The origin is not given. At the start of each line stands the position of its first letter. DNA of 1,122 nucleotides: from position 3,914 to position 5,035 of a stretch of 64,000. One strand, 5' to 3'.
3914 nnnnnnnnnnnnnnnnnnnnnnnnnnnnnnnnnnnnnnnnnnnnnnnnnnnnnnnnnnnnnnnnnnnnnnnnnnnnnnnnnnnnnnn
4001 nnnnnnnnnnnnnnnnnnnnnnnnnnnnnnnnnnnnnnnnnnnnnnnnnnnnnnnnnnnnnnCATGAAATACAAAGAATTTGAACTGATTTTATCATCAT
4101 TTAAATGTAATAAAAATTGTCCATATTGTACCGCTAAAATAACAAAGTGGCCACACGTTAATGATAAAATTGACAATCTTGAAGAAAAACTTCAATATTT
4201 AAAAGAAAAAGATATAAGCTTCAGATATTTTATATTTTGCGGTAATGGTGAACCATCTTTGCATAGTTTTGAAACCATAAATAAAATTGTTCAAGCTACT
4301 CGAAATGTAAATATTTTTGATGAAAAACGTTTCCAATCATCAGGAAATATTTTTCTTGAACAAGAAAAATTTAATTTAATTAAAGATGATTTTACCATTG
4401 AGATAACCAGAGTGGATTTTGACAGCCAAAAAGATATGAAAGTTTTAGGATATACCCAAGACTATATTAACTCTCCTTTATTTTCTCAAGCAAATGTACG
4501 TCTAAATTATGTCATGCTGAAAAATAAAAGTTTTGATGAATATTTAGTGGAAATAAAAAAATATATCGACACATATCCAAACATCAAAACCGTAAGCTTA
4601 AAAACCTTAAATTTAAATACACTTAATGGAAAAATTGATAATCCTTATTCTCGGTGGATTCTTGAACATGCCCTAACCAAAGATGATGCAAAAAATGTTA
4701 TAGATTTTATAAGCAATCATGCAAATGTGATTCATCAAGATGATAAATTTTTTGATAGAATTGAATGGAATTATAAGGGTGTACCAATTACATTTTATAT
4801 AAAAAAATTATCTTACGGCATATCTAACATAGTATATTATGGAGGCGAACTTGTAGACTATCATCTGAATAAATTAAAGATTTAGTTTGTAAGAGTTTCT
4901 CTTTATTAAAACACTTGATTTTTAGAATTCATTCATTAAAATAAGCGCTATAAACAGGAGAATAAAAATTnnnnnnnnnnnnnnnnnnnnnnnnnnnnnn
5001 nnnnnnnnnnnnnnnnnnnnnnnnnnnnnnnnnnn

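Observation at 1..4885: Recombinase-adjacent six-gene operon of nucleotide-tailoring enzymes: candidate undescribed nucleoside salvage/modification (or anti-viral nucleotide) module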

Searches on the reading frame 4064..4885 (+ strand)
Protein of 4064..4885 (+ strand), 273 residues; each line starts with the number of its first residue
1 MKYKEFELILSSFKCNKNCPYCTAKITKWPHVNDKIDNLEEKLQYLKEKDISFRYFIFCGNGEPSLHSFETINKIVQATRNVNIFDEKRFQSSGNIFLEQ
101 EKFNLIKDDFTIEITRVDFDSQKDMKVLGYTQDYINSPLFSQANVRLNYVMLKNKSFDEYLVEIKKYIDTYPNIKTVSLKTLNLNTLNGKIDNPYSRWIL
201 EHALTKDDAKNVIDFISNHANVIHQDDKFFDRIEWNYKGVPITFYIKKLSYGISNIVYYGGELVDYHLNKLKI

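Call 4: search_protein_families(library=pfam, proteins=[window:4064-4885:+], max_evalue=0.1)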
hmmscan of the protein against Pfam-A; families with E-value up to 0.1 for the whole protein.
window:4064-4885:+ (273 aa): 4 families
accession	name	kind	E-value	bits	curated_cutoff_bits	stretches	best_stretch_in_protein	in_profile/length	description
PF04055.27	Radical_SAM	-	6.1e-06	26.9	29.5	1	12-77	4-70/166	Radical SAM superfamily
PF13353.11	Fer4_12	-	7.2e-05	23.5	22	1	14-103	14-100/137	4Fe-4S single cluster domain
PF13525.12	YfiO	-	0.0072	16.6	25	1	131-177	32-78/203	Outer membrane lipoprotein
PF24846.1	PolC_DP2_cat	-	0.037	13.4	24.3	1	121-170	63-114/299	DNA polymerase II large subunit DP2, catalytic domain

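Call 5: search_protein_families(library=ncbifam, proteins=[window:4064-4885:+], max_evalue=0.1)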
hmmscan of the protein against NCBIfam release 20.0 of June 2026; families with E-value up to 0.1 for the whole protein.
window:4064-4885:+ (273 aa): 13 families
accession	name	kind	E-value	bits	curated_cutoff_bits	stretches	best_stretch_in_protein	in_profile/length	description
NF005133.0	PRK06582.1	equivalog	1.8e-05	23.9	597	1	15-137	21-149/390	coproporphyrinogen III oxidase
TIGR00238.1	TIGR00238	subfamily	8.4e-05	21.7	199.2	1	2-92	110-198/331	KamA family radical SAM protein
TIGR03978.1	rSAM_paired_1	equivalog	0.00012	20.9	370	1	8-91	86-169/466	His-Xaa-Ser system radical SAM maturase HxsB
NF038283.1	viperin_w_prok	equivalog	0.00032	20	180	1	14-81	11-81/281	viperin family antiviral radical SAM protein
TIGR03821.1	EFP_modif_epmB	equivalog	0.00059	18.9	369.3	1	2-89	93-178/321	EF-P beta-lysylation protein EpmB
TIGR04038.1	tatD_link_rSAM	subfamily_domain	0.0018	18.1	129.7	1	14-96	17-99/192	TatD family nuclease-associated radical SAM protein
NF045702.1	rSAM_GDGT_ether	equivalog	0.0032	16.2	450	1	13-101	94-180/486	tetraether lipid synthase Tes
NF045646.2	rSAM_Se_TrsS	equivalog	0.0045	15.6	490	1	14-105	95-181/441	radical SAM (seleno)protein TrsS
TIGR02495.1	NrdG2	equivalog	0.0084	15.5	131.15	1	15-68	26-77/193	anaerobic ribonucleoside-triphosphate reductase activating protein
TIGR04084.1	rSAM_AF0577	subfamily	0.022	13.7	225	1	10-80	2-68/347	TIGR04084 family radical SAM/SPASM domain-containing protein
TIGR03302.1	OM_YfiO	subfamily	0.047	13.2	81.4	1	133-177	62-106/239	outer membrane protein assembly factor BamD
TIGR04100.1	rSAM_pair_X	hypoth_equivalog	0.06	12.9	262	1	14-81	17-89/197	TIGR04100 family radical SAM protein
TIGR01686.1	FkbH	subfamily_domain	0.067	12.3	146.65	0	177-259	27-109/323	FkbH domain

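Call 6: search_protein_families(library=padloc, proteins=[window:4064-4885:+], max_evalue=0.1)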
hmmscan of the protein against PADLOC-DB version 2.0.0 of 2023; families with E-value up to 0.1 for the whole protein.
window:4064-4885:+ (273 aa): 2 families
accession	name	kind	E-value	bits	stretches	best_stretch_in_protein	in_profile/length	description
PDLC02904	pVip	-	8.7e-06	23.4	1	14-84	12-77/262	Viperins associated with kinases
PDLC02903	pVip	-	0.00026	18.5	1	14-82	9-68/257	Viperins not associated with kinases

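Call 7: search_protein_families(library=phrogs, proteins=[window:4064-4885:+], max_evalue=0.1)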
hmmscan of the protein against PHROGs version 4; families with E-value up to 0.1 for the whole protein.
window:4064-4885:+ (273 aa): 2 families
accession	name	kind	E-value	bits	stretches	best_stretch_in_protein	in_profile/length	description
phrog_4875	-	unknown function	0.0099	17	1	10-55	24-69/77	-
phrog_25910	-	unknown function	0.054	14.8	0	223-251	5-33/81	-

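Call 10: find_homologous_proteins(query=window:4064-4885:+, max_evalue=0.001)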
Query window:4064-4885:+ (273 aa): 276 proteins with E <= 0.001 among 595 candidates; the best 120 are listed.
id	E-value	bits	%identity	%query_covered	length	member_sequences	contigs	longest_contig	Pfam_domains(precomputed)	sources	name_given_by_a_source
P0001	7.7e-173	591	96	100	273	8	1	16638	PF04055.28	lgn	-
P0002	3.6e-152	523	83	100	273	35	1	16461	PF04055.28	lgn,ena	-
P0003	4.6e-152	523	84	100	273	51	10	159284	PF04055.28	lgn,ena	-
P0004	1.2e-151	522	84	100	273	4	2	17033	PF04055.28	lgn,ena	-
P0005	3.7e-150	517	83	100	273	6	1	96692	PF04055.28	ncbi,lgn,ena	-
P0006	4.0e-150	517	82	100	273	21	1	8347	-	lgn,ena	-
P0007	7.6e-149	512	81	100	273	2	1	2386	PF04055.28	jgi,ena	-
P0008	1.2e-147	508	82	100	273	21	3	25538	-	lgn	-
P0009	1.8e-146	505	80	100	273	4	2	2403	PF04055.28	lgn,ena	-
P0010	6.9e-146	503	80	100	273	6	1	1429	PF04055.28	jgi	jgi:hypothetical protein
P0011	2.4e-144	498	78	100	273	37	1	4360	PF04055.28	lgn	-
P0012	4.8e-138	477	77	100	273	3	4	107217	PF04055.28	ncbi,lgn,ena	-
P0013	5.2e-135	467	77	100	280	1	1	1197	PF04055.28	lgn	-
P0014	2.1e-134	465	77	100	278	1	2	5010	PF04055.28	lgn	-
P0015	3.4e-133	461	75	100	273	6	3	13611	-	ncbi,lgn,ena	-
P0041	9.9e-127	440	72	100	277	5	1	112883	PF04055.28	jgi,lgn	jgi:organic radical activating enzyme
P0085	1.1e-124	433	70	100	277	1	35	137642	PF04055.28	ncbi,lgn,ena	-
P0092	2.4e-124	432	72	100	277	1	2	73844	-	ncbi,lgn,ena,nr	ncbi:MAG: hypothetical protein J6B87_01720 [Clostridia bacterium]|nr:hypothetical protein [Clostridi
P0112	1.1e-123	430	72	100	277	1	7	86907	-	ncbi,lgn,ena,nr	ncbi:MAG: hypothetical protein IKK43_00705 [Clostridia bacterium]|nr:hypothetical protein [Clostridi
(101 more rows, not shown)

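Call 14: search_solved_structures(query=window:4064-4885:+, max_evalue=1)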
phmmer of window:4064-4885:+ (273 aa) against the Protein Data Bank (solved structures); distinct sequences matched with E-value up to 1: 0.
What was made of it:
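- On Queuine lyase (QueL): There is no sequence hit (call 14).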

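Call 33: predict_structure(alignment_id=A1)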
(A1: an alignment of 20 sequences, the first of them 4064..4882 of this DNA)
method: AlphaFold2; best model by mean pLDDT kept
length: 273 residues; sequences in the alignment: 20
mean_pLDDT: 87.0   pTM: 0.87
mean pLDDT of the five models: 87.0, 85.8, 85.1, 84.2, 82.8
residues with pLDDT >= 90: 151; 70-90: 91; 50-70: 31; < 50: 0
segments of 3 or more residues with pLDDT < 50: none
pLDDT, mean of each block of 10 residues (from residue 1): 80 72 62 94 94 87 86 97 94 92 97 94 88 92 96 94 97 96 73 78 89 85 77 92 81 76 88 84
secondary structure, 60 per line:
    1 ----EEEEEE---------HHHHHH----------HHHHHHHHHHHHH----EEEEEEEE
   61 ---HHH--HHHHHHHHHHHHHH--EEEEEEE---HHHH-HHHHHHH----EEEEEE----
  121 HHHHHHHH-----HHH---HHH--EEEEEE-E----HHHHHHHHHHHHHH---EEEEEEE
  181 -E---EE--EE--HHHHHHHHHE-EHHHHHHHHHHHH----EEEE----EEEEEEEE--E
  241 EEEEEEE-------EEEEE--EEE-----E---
elements in order: E5-10 H20-25 H36-48 E53-60 H69-82 E85-91 H95-98 H100-106 E111-116 H121-128 E145-150 H157-170 E174-180 H194-202 H206-217 E222-225 E230-237 E240-247 E255-259 E262-264
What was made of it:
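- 4064..4885 (+): g6: radical SAM enzyme of a small, distinct family. The model has pLDDT 87 (call 33).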

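Call 72: find_encoding_contigs(protein=P0092, flank=9000, max_places=2)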
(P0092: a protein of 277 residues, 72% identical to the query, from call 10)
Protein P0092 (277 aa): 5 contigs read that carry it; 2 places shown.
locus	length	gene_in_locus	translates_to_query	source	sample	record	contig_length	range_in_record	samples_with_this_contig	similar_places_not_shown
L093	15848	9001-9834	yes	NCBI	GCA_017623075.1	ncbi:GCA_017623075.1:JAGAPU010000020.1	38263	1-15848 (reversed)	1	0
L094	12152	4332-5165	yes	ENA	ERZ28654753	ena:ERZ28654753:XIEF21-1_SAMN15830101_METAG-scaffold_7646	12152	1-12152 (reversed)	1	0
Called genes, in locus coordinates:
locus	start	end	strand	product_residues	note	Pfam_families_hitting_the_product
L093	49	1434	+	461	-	-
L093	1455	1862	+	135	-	-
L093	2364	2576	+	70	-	PF01248:Ribosomal_L7Ae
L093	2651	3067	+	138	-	PF00164:Ribosom_S12_S23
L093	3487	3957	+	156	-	PF00177:Ribosomal_S7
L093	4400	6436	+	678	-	PF00009:GTP_EFTU, PF22042:EF-G_D2, PF03144:GTP_EFTU_D2, PF14492:EFG_III, PF16658:RF3_C (weak), PF03764:EFG_IV, PF00679:EFG_C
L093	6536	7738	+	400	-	PF00009:GTP_EFTU, PF03144:GTP_EFTU_D2, PF03143:GTP_EFTU_D3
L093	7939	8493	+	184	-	PF04973:NMN_transporter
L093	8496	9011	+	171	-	PF05014:Nuc_deoxyrib_tr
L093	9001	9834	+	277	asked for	-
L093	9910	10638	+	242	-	PF19368:WHD_AraR, PF21906:WHD_NrtR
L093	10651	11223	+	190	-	PF01725:Ham1p_like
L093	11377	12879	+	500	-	PF01145:Band_7, PF15975:Flot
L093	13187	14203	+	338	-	PF02504:FA_synthesis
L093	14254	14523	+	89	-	PF00550:PP-binding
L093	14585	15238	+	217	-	PF22935:RM44_endonuclase (weak), PF14622:Ribonucleas_3_3, PF00636:Ribonuclease_3, PF00035:dsrm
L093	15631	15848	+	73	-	?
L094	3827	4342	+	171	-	PF05014:Nuc_deoxyrib_tr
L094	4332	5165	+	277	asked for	-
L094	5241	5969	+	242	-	PF19368:WHD_AraR, PF21906:WHD_NrtR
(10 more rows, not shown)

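Call 73: search_protein_families(library=pfam, proteins=[L093:9910-10638:+, L093:8496-9011:+, L093:7939-8493:+, L093:10651-11223:+], max_evalue=0.01)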
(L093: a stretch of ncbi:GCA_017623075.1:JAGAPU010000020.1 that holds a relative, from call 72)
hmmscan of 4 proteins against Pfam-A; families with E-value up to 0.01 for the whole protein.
L093:9910-10638:+ (242 aa): 2 families
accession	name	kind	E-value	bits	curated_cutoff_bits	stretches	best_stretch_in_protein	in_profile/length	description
PF21906.2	NrtR_WHD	-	1.8e-14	54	27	1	176-233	2-61/61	NrtR DNA-binding winged helix domain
PF19368.5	AraR_C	-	1.4e-08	35.3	23.8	1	174-236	4-69/82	AraR C-terminal winged HTH domain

L093:8496-9011:+ (171 aa): 2 families
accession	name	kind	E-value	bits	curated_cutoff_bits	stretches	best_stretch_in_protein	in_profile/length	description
PF05014.21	Nuc_deoxyrib_tr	-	9.2e-08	32.7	28.8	1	68-129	44-107/117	Nucleoside 2-deoxyribosyltransferase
PF15891.11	Nuc_deoxyri_tr2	-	0.0023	18.7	30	1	50-118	29-100/105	Nucleoside 2-deoxyribosyltransferase like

L093:7939-8493:+ (184 aa): 1 family
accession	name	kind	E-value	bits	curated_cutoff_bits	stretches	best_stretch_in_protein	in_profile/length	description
PF04973.17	NMN_transporter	-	3.3e-36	125.3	27.3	1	4-179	2-175/175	Nicotinamide mononucleotide transporter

L093:10651-11223:+ (190 aa): 1 family
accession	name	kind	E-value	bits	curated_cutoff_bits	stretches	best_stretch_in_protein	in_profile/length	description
PF01725.21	Ham1p_like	-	4.1e-57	193.5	22.5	1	1-184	1-185/186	Ham1 family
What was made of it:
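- On Nucleoside 2-deoxyribosyltransferase / nucleotide N-glycosidase (Rcl, MilB, BlsM): The Firmicutes orthologue passes PF05014 (32.7 against 28.8, call 73).
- Closest known: NrtR. Same: An NrtR-type wHTH protein follows the PnuC-NDT-rSAM triad in Clostridia (calls 72, 73).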

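Call 80: find_encoding_contigs(protein=P0112, flank=7000, max_places=2)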
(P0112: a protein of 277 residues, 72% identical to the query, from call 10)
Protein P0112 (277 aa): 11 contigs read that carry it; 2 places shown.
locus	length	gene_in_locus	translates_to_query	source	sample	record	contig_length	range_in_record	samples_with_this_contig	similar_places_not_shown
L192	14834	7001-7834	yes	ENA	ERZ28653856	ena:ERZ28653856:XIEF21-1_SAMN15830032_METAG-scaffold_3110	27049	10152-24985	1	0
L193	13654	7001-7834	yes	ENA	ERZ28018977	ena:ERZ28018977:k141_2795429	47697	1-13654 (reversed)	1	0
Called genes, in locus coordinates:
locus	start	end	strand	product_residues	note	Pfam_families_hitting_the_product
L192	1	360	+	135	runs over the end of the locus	-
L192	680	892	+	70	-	PF01248:Ribosomal_L7Ae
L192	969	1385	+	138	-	PF00164:Ribosom_S12_S23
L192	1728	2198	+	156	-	PF00177:Ribosomal_S7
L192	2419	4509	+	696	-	PF00009:GTP_EFTU, PF03144:GTP_EFTU_D2, PF22042:EF-G_D2, PF14492:EFG_III, PF16658:RF3_C (weak), PF03764:EFG_IV, PF00679:EFG_C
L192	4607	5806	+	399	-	PF00009:GTP_EFTU, PF03144:GTP_EFTU_D2, PF03143:GTP_EFTU_D3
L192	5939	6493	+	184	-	PF04973:NMN_transporter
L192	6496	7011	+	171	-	PF05014:Nuc_deoxyrib_tr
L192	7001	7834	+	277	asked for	-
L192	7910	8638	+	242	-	PF19368:WHD_AraR, PF21906:WHD_NrtR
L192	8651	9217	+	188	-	PF01725:Ham1p_like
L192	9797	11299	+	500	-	PF01145:Band_7, PF15975:Flot (weak)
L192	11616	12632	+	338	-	PF02504:FA_synthesis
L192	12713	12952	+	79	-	PF00550:PP-binding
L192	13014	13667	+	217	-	PF22935:RM44_endonuclase (weak), PF14622:Ribonucleas_3_3, PF00636:Ribonuclease_3, PF00035:dsrm, PF22892:DSRM_MRPL44 (faint)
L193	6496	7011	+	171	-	PF05014:Nuc_deoxyrib_tr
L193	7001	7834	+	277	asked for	-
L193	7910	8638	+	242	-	PF19368:WHD_AraR, PF21906:WHD_NrtR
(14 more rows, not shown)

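Call 81: find_encoding_contigs(protein=P0041, flank=7000, max_places=2)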
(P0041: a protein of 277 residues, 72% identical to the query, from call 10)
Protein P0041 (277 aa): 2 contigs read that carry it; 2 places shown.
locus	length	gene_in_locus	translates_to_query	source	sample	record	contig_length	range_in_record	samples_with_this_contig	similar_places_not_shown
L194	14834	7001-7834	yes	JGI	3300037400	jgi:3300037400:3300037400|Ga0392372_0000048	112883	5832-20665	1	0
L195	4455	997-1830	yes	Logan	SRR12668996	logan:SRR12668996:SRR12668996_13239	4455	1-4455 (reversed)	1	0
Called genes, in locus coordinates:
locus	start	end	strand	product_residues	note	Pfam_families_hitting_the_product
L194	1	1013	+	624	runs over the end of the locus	PF19789:DUF6273 (faint)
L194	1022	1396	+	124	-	-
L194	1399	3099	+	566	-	PF13203:DUF2201_N, PF09967:DUF2201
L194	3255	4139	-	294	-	PF00126:HTH_1, PF03466:LysR_substrate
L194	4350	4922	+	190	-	-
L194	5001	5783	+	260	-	-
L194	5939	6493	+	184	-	PF04973:NMN_transporter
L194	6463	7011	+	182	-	-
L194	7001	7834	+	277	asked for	PF04055:Radical_SAM (weak)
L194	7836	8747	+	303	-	-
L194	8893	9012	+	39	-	-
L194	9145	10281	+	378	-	PF00149:Metallophos, PF12850:Metallophos_2 (weak)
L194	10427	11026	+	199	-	PF00768:Peptidase_S11, PF07943:PBP5_C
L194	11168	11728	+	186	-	-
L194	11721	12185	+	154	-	PF08719:NADAR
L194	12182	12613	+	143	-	-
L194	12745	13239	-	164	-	-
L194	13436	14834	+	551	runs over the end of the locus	PF00749:tRNA-synt_1c, PF19269:Anticodon_2 (weak)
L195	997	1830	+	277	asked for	PF04055:Radical_SAM (weak)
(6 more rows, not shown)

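Call 82: find_encoding_contigs(protein=P0085, flank=7000, max_places=2)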
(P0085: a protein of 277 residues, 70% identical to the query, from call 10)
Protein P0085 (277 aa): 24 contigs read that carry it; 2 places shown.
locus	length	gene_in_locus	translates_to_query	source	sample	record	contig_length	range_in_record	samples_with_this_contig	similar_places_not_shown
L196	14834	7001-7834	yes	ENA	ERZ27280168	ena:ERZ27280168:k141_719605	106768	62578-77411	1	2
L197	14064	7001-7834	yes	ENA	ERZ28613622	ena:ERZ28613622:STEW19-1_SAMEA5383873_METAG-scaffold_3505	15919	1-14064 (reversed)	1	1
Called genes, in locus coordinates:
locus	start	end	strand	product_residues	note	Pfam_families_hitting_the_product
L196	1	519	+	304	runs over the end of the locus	-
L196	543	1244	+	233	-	PF00092:VWA (faint)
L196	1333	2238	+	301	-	PF13672:PP2C_2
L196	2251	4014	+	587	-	-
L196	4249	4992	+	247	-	-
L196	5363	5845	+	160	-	PF02464:CinA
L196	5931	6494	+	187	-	PF04973:NMN_transporter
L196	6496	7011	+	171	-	-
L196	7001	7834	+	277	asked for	PF04055:Radical_SAM (faint)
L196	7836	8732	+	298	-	-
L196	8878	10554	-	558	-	PF12229:PG_binding_4, PF04294:VanW, PF07501:G5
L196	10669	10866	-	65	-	PF12844:HTH_19, PF13413:HTH_25 (weak), PF13443:HTH_26, PF13560:HTH_31, PF01381:HTH_3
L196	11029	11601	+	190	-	PF12844:HTH_19, PF13443:HTH_26, PF13560:HTH_31 (weak), PF01381:HTH_3, PF00717:Peptidase_S24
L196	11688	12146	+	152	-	PF16760:CBM53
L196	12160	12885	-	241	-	PF00106:adh_short, PF01370:Epimerase (weak), PF08659:KR, PF13561:adh_short_C2, PF23441:SDR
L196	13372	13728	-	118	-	-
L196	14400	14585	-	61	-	PF08984:DUF1858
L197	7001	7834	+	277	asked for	PF04055:Radical_SAM (faint)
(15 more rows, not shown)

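Call 83: search_protein_families(library=ncbifam, proteins=[L196:7836-8732:+, L194:7836-8747:+, L196:5363-5845:+, L196:6496-7011:+, L196:4249-4992:+, L093:9910-10638:+], max_evalue=0.1)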
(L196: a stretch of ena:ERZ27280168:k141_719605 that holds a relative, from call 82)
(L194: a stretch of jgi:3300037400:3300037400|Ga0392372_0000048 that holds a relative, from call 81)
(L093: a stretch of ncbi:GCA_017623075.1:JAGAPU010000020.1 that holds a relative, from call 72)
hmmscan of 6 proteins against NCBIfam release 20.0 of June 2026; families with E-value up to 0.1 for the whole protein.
L196:7836-8732:+ (298 aa): 0 families

L194:7836-8747:+ (303 aa): 0 families

L196:5363-5845:+ (160 aa): 7 families
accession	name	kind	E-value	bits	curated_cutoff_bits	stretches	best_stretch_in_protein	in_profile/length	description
NF001813.0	PRK00549.1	equivalog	3.7e-27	95.4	379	1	10-146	262-398/414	competence/damage-inducible protein A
TIGR00199.1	PncC_domain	subfamily_domain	8.6e-26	90.8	68.9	1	13-139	3-129/149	nicotinamide-nucleotide amidohydrolase family protein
NF002975.0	PRK03661.1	equivalog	1.8e-21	76.5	212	1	11-136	13-138/164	nicotinamide-nucleotide amidase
TIGR00200.1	cinA_nterm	subfamily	1.2e-18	67.1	243.15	1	10-146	264-397/414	CinA family nicotinamide mononucleotide deamidase-related protein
NF002972.0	PRK03657.1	equivalog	1.7e-15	57.2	201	1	9-121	22-134/175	2-oxo-tetronate isomerase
NF011649.1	PRK15067.1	subfamily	0.00094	18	554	1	47-123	98-176/461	ethanolamine ammonia-lyase subunit EutB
NF002122.0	PRK00962.1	equivalog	0.002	17.9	183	1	78-105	87-114/169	hypothetical protein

L196:6496-7011:+ (171 aa): 1 family
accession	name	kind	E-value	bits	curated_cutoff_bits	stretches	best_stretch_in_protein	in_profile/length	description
NF033714.1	blaBBI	exception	0.061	12.7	625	1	76-141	33-93/304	BBI family class A beta-lactamase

L196:4249-4992:+ (247 aa): 0 families

L093:9910-10638:+ (242 aa): 1 family
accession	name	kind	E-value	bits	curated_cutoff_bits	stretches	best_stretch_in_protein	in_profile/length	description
NF050029.2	TransRepNtr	equivalog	9.6e-10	38.3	400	1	141-237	133-229/245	ADPR responsive transcriptional repressor NtrR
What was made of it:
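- In Firmicutes it sits beside PncC or an NrtR-type regulator (calls 72, 83). g4 passes the NR-transporter model (call 5).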

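Call 84: search_solved_structures(query=L196:7836-8732:+, max_evalue=1)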
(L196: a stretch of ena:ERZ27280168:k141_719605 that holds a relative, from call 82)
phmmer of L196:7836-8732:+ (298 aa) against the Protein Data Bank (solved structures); distinct sequences matched with E-value up to 1: 6.
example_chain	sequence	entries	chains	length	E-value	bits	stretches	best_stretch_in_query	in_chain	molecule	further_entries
9y3v_K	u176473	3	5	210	0.085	15.3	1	70-112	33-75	Uridine kinase P10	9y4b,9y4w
1tf3_A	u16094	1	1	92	0.34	13.4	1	14-68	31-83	TRANSCRIPTION FACTOR IIIA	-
1mr3_F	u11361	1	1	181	0.54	12.7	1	162-250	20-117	ADP-ribosylation factor 2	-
1g6o_A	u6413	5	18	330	0.63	12.5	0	9-182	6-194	CAG-ALPHA | virB11 homolog | Cag-alfa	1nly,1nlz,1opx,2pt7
1dct_A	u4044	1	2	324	0.72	12.3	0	205-264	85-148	PROTEIN (MODIFICATION METHYLASE HAEIII)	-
3tjz_A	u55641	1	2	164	0.8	12.2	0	163-250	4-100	ADP-ribosylation factor 1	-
